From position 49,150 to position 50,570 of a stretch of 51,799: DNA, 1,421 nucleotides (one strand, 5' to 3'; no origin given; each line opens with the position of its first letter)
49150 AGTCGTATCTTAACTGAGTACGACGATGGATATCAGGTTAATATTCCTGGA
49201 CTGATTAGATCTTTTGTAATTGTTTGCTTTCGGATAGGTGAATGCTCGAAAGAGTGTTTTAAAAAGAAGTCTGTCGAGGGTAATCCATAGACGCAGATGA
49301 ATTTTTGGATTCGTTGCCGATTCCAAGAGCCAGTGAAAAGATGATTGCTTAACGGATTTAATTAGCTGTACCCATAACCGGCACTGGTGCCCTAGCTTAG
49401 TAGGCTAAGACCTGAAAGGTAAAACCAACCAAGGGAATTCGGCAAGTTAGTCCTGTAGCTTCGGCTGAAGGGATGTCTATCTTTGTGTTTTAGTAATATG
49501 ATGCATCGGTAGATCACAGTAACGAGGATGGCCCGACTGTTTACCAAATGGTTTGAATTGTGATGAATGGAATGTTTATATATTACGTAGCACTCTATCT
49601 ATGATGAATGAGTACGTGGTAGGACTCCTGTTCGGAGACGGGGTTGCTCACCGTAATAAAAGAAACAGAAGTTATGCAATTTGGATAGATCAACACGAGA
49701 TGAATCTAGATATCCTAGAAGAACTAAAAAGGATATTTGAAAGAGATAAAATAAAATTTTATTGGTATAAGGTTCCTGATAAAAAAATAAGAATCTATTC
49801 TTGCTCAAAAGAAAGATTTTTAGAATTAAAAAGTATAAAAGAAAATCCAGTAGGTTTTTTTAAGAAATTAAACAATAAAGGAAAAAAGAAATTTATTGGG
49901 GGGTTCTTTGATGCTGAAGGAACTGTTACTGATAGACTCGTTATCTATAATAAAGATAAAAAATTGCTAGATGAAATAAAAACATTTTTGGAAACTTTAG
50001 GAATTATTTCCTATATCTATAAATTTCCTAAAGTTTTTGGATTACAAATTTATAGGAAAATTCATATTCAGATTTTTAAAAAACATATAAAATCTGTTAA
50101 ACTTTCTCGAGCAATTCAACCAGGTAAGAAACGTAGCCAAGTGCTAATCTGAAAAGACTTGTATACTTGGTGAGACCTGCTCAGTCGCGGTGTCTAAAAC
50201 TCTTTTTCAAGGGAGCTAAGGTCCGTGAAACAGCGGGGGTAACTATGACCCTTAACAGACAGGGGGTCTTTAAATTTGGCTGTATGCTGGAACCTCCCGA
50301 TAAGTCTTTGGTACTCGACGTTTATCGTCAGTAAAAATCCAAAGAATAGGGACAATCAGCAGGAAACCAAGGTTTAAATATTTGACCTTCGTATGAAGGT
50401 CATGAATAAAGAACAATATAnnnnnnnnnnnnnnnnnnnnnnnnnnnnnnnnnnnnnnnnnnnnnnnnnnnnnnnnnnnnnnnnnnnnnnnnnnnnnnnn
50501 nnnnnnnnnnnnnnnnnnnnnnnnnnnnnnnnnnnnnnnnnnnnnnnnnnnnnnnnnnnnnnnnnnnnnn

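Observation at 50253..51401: Oversized 23S rRNA intron carries a homing endonuclease plus a two-gene mini-cassette with its own promoter and operator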

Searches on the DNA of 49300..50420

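Call 5: search_rna_families(source=window, start=49300, end=50420, threshold=evalue, max_evalue=0.01, show_alignments=2)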
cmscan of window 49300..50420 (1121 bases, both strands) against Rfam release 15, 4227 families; matches with E-value up to 0.01: 1.
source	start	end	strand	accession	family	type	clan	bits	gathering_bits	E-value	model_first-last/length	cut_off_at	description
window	49300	50420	+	RF02540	LSU_rRNA_archaea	Gene; rRNA;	CL00112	66.6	50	2.1e-18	1662-2045/2987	5'&3'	Archaeal large subunit ribosomal RNA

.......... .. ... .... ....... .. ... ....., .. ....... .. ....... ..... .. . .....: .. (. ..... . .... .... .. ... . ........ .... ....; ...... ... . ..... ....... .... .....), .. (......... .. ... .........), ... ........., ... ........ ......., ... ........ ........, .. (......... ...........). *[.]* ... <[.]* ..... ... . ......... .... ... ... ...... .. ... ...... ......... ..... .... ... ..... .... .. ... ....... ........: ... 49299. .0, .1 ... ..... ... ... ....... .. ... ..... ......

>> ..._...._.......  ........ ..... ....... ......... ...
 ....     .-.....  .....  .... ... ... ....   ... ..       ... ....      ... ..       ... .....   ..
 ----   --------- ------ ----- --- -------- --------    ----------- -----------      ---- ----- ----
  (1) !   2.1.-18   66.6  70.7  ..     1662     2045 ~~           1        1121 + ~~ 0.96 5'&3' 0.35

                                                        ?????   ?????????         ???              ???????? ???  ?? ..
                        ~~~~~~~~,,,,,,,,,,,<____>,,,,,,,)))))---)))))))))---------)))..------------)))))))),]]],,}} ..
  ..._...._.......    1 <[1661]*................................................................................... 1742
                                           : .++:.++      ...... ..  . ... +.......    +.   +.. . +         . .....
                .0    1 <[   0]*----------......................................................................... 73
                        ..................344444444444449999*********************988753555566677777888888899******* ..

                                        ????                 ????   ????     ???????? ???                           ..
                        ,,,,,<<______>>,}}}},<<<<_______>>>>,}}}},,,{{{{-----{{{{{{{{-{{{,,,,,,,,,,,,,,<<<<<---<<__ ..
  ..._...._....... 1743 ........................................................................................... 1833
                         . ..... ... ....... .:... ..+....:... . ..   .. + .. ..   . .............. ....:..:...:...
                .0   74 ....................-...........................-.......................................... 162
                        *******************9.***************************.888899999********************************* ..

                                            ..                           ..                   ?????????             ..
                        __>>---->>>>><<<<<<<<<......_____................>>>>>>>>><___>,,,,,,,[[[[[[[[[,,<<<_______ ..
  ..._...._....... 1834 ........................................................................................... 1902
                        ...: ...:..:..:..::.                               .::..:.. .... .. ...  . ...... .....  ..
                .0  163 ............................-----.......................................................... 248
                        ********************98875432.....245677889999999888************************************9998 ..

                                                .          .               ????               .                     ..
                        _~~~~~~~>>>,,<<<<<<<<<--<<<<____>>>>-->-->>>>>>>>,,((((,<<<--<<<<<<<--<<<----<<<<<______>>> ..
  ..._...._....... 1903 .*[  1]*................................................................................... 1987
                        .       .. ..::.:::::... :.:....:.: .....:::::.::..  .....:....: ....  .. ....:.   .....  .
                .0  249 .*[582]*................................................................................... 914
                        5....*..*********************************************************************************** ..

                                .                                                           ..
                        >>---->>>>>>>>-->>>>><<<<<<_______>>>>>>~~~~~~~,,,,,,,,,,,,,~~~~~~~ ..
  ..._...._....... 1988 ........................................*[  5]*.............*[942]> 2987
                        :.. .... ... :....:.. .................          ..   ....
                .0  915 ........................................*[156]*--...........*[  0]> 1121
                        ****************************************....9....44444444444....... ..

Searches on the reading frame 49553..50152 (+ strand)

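Call 7: search_protein_families(library=pfam, proteins=[window:49553-50152:+], max_evalue=10)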
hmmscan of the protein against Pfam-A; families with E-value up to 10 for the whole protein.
window:49553-50152:+ (199 aa): 2 families
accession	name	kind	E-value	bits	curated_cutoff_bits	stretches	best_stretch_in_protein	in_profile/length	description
PF14528.11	LAGLIDADG_3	-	3.2e-14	53.4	22.5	2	112-179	4-81/82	LAGLIDADG-like domain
PF05204.19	Hom_end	-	0.021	15.3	21.1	1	113-152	16-59/110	Homing endonuclease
